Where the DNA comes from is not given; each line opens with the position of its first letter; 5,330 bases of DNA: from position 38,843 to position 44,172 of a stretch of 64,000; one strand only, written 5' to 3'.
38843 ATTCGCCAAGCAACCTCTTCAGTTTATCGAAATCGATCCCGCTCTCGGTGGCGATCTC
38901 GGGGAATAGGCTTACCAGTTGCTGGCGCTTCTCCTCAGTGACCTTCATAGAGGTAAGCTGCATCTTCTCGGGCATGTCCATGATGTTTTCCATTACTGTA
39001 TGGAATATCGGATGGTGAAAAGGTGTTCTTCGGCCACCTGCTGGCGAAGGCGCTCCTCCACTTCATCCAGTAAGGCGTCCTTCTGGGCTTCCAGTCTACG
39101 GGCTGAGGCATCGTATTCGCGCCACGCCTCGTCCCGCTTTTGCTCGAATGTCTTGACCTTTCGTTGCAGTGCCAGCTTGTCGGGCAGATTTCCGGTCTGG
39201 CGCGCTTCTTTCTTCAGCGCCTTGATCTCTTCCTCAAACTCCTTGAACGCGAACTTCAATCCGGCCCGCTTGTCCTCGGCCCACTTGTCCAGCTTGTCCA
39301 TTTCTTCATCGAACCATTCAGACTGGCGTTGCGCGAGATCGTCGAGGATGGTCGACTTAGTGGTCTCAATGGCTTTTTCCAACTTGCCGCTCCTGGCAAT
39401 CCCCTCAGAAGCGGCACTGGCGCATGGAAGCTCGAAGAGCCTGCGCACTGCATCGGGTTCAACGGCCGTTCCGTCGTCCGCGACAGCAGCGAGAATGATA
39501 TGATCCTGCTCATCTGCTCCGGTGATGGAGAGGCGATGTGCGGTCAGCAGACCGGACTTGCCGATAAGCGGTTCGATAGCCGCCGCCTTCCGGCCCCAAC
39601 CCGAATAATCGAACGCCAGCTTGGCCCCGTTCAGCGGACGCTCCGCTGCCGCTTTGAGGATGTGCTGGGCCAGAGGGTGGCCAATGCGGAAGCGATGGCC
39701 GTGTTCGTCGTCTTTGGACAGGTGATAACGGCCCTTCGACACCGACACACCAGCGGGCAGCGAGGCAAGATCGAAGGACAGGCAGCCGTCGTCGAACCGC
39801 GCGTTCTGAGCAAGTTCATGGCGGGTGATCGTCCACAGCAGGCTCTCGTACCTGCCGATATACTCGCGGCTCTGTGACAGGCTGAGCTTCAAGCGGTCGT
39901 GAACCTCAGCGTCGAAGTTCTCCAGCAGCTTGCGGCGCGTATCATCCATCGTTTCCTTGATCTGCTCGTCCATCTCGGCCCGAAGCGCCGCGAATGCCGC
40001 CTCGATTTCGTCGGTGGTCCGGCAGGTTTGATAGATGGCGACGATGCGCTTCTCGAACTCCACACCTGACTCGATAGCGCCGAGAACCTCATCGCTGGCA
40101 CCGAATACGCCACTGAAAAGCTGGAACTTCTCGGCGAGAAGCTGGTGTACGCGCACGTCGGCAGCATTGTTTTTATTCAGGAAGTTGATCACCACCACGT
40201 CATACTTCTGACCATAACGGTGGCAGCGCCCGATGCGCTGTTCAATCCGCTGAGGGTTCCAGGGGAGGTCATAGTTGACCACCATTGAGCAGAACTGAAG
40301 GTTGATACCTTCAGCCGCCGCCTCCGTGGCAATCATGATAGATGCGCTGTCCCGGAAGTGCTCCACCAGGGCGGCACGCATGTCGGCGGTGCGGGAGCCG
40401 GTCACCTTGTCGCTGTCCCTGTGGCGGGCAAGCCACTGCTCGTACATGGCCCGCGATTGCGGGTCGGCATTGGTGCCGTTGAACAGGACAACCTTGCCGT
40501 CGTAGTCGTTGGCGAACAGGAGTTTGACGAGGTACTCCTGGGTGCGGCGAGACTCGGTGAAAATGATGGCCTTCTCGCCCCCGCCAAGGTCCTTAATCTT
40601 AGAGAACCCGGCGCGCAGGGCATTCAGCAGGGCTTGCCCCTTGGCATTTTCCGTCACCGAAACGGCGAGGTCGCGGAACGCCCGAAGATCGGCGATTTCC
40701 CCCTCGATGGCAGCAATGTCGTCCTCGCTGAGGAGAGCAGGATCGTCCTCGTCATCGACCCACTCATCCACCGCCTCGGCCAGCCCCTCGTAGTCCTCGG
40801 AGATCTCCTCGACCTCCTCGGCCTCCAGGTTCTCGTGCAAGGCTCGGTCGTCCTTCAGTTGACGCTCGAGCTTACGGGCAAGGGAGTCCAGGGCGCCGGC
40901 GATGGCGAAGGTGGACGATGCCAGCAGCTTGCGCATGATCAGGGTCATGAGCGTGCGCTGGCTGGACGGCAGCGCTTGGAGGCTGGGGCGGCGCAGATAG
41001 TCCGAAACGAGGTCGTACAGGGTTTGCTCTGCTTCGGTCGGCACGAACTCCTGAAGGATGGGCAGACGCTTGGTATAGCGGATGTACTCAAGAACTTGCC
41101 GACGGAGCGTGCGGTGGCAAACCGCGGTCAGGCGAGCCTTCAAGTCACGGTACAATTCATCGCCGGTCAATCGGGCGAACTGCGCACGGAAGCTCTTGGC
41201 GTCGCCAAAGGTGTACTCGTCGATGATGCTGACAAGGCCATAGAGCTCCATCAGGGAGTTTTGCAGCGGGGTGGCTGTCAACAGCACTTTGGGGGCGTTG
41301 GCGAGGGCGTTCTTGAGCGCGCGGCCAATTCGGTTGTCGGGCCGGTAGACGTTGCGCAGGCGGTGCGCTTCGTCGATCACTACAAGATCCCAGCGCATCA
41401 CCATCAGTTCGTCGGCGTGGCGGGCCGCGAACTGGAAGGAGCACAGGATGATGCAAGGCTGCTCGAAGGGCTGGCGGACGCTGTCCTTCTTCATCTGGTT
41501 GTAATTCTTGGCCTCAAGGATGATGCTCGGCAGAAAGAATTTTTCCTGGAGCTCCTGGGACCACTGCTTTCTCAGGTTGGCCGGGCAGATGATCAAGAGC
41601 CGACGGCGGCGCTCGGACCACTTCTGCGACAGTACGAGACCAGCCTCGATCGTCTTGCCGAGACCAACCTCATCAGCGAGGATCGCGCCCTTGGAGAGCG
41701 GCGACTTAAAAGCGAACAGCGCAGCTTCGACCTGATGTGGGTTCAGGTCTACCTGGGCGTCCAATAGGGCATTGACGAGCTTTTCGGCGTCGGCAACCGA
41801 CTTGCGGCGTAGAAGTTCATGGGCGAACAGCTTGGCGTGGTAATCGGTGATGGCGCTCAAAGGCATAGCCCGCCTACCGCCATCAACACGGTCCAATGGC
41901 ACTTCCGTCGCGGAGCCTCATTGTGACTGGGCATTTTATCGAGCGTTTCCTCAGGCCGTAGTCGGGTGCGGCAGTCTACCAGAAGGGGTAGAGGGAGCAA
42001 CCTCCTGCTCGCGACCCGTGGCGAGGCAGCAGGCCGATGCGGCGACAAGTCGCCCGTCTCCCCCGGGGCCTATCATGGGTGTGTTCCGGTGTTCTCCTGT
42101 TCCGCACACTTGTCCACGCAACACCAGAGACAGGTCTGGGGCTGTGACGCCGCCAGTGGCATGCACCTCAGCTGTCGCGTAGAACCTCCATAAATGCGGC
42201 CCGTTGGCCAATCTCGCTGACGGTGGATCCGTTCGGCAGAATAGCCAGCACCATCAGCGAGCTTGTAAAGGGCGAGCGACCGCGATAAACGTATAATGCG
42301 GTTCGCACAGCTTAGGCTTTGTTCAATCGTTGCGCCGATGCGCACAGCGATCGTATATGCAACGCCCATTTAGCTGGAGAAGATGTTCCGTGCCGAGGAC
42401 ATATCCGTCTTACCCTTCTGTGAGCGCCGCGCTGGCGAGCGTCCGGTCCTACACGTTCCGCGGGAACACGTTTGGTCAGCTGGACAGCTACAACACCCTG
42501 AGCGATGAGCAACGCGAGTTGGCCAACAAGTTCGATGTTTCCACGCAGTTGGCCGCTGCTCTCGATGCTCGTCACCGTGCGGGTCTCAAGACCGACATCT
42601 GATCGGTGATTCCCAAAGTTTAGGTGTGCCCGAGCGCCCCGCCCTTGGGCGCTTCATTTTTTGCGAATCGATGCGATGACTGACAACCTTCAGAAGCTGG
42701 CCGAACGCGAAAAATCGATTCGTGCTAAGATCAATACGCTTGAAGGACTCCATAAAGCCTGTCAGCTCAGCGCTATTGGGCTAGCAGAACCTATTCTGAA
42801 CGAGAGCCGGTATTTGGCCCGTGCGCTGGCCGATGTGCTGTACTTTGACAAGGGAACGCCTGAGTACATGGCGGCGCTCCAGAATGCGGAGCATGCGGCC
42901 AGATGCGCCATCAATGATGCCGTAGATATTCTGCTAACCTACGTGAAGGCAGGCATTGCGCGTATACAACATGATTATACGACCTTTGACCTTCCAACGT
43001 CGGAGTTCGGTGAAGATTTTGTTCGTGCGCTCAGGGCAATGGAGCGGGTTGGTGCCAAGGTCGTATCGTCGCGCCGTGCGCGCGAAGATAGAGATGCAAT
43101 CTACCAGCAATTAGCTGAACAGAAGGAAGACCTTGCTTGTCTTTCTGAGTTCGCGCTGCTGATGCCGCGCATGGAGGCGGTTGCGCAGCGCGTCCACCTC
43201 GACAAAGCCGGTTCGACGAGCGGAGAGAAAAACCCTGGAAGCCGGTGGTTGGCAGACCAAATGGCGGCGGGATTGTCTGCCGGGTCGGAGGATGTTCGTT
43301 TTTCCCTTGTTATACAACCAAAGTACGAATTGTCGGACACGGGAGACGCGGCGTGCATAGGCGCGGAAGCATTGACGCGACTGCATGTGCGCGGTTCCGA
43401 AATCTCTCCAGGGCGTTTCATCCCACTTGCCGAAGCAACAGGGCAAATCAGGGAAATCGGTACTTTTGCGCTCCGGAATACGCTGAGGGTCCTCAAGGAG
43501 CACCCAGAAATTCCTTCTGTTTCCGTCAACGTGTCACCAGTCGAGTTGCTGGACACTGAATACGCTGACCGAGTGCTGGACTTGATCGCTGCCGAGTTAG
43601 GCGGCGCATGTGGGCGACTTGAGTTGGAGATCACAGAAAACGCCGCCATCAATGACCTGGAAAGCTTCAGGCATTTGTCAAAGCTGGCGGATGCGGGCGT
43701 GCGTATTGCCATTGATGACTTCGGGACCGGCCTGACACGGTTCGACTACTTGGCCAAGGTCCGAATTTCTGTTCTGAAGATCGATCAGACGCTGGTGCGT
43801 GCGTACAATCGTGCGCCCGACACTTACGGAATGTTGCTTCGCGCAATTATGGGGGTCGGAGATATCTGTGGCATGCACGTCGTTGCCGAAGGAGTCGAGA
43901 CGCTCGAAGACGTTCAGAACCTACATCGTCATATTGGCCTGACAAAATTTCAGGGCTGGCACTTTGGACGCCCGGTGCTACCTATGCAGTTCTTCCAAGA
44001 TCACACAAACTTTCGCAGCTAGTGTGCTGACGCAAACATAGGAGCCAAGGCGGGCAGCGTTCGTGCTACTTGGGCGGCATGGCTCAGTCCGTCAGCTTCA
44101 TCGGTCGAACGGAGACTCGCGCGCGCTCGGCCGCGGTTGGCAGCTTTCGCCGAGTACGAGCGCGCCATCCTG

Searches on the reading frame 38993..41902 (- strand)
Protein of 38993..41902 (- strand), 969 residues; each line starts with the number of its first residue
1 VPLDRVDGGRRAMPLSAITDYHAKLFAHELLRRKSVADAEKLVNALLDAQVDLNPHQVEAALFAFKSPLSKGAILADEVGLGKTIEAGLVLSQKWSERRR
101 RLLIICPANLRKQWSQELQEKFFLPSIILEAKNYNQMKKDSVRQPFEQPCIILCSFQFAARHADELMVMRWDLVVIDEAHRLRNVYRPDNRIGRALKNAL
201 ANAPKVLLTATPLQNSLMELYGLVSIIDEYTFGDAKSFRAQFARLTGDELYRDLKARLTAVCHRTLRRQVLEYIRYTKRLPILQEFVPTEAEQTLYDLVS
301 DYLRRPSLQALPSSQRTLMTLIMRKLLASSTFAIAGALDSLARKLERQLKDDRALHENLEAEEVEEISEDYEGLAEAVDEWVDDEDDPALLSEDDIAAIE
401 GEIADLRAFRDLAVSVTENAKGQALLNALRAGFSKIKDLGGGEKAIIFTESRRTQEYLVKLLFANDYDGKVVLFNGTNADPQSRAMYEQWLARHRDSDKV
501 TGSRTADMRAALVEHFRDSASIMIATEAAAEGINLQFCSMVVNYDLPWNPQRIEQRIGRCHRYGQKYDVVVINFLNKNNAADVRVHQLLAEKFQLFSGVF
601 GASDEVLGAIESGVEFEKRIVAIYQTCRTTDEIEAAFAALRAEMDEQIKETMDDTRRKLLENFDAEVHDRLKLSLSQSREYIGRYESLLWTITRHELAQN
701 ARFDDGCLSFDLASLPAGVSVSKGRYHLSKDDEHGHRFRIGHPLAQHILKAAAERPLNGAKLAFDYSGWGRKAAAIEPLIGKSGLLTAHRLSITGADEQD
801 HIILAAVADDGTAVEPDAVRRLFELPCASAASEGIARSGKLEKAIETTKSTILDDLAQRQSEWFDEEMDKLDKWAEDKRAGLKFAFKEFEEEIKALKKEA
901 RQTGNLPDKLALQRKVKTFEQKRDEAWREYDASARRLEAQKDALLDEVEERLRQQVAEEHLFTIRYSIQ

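Call 17: search_protein_families(library=pfam, proteins=[window:38993-41902:-], max_evalue=0.001)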
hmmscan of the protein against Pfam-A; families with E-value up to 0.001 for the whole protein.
window:38993-41902:- (969 aa): 5 families
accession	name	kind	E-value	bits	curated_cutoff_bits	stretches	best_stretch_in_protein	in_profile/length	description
PF00176.29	SNF2-rel_dom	-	1.3e-33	116.8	24.9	1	70-281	17-230/290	SNF2-related domain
PF00271.37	Helicase_C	-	3.4e-21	76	23.5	1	456-564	4-110/110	Helicase conserved C-terminal domain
PF00270.35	DEAD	-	2.1e-09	37.8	26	1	71-213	15-161/167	DEAD/DEAH box helicase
PF04851.21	ResIII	-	5e-09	36.7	22.5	1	52-212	3-162/164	Type III restriction enzyme, res subunit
PF18766.7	SWI2_SNF2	-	1.3e-06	28.7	26.7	1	78-236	26-180/221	SWI2/SNF2 ATPase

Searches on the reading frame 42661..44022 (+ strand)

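Call 17: search_protein_families(library=pfam, proteins=[window:42661-44022:+], max_evalue=0.001)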
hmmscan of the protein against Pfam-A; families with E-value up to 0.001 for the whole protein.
window:42661-44022:+ (453 aa): 1 family
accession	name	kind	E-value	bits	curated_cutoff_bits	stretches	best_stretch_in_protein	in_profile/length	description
PF00563.25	EAL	-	1.1e-42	146.5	31.3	1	212-438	11-236/236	EAL domain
